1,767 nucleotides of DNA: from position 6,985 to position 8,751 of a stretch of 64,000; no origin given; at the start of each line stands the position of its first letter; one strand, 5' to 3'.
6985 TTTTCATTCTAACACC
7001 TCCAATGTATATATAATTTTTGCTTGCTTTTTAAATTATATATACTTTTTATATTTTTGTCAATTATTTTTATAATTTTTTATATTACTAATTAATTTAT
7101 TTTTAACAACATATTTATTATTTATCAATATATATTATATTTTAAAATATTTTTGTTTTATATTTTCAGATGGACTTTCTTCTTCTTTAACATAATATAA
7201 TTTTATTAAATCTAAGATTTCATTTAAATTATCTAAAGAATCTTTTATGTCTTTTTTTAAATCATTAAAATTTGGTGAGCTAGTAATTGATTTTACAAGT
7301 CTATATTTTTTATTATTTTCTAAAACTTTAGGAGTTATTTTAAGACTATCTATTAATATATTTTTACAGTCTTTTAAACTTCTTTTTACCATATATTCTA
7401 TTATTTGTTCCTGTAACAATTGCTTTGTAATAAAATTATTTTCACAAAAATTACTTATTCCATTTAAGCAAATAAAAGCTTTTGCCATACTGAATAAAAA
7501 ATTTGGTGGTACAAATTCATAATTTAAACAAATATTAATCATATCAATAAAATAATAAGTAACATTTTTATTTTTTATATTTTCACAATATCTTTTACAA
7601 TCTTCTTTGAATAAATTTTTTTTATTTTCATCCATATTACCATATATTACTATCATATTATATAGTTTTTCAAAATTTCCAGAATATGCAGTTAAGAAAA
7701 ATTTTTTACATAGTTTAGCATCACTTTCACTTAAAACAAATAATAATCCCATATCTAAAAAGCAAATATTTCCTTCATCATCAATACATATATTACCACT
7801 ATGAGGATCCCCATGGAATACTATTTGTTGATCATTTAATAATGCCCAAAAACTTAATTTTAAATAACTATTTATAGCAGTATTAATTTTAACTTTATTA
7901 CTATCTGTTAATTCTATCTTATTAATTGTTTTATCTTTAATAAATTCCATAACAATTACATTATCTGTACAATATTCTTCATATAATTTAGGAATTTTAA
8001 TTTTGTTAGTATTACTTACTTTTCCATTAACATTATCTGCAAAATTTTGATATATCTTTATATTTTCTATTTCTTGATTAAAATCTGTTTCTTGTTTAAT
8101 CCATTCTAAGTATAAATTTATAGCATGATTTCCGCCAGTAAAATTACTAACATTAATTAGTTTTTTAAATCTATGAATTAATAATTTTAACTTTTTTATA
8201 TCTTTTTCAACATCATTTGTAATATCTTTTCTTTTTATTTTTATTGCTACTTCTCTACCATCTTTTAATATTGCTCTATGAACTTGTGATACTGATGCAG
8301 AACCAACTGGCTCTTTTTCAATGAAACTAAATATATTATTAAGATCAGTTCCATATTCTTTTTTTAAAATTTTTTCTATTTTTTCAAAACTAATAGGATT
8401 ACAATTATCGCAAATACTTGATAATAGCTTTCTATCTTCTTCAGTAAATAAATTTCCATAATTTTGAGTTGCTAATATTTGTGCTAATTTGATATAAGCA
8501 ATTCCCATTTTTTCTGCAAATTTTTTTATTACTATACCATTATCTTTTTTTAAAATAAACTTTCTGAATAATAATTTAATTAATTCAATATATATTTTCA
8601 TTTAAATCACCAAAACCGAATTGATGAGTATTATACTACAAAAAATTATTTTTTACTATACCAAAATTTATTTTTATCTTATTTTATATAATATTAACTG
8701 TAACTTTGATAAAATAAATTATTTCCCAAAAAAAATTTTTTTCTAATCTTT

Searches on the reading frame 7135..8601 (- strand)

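Call 28: search_protein_families(library=ncbifam, proteins=[window:7135-8601:-], max_evalue=0.00001)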
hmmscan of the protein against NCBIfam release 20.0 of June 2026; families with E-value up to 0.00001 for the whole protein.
window:7135-8601:- (488 aa): 5 families
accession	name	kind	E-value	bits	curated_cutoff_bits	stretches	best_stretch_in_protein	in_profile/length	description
TIGR01982.1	UbiB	equivalog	7e-57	192.9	487.55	1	18-395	45-417/436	2-polyprenylphenol 6-hydroxylase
NF003404.0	PRK04750.1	equivalog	9.7e-39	133.4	667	1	17-346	47-371/529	ubiquinone biosynthesis regulatory protein kinase UbiB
NF050082.1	ATPase_MABP1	exception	5.2e-21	74.9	800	1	50-345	80-363/435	macrolide-binding ATPase MABP-1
NF011463.0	PRK14879.1-4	equivalog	5e-06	26.1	188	1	199-292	78-165/237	Kae1-associated kinase Bud32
TIGR03724.2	arch_bud32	equivalog_domain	5.3e-06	26.1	125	0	198-293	52-137/193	KEOPS complex kinase/ATPase Bud32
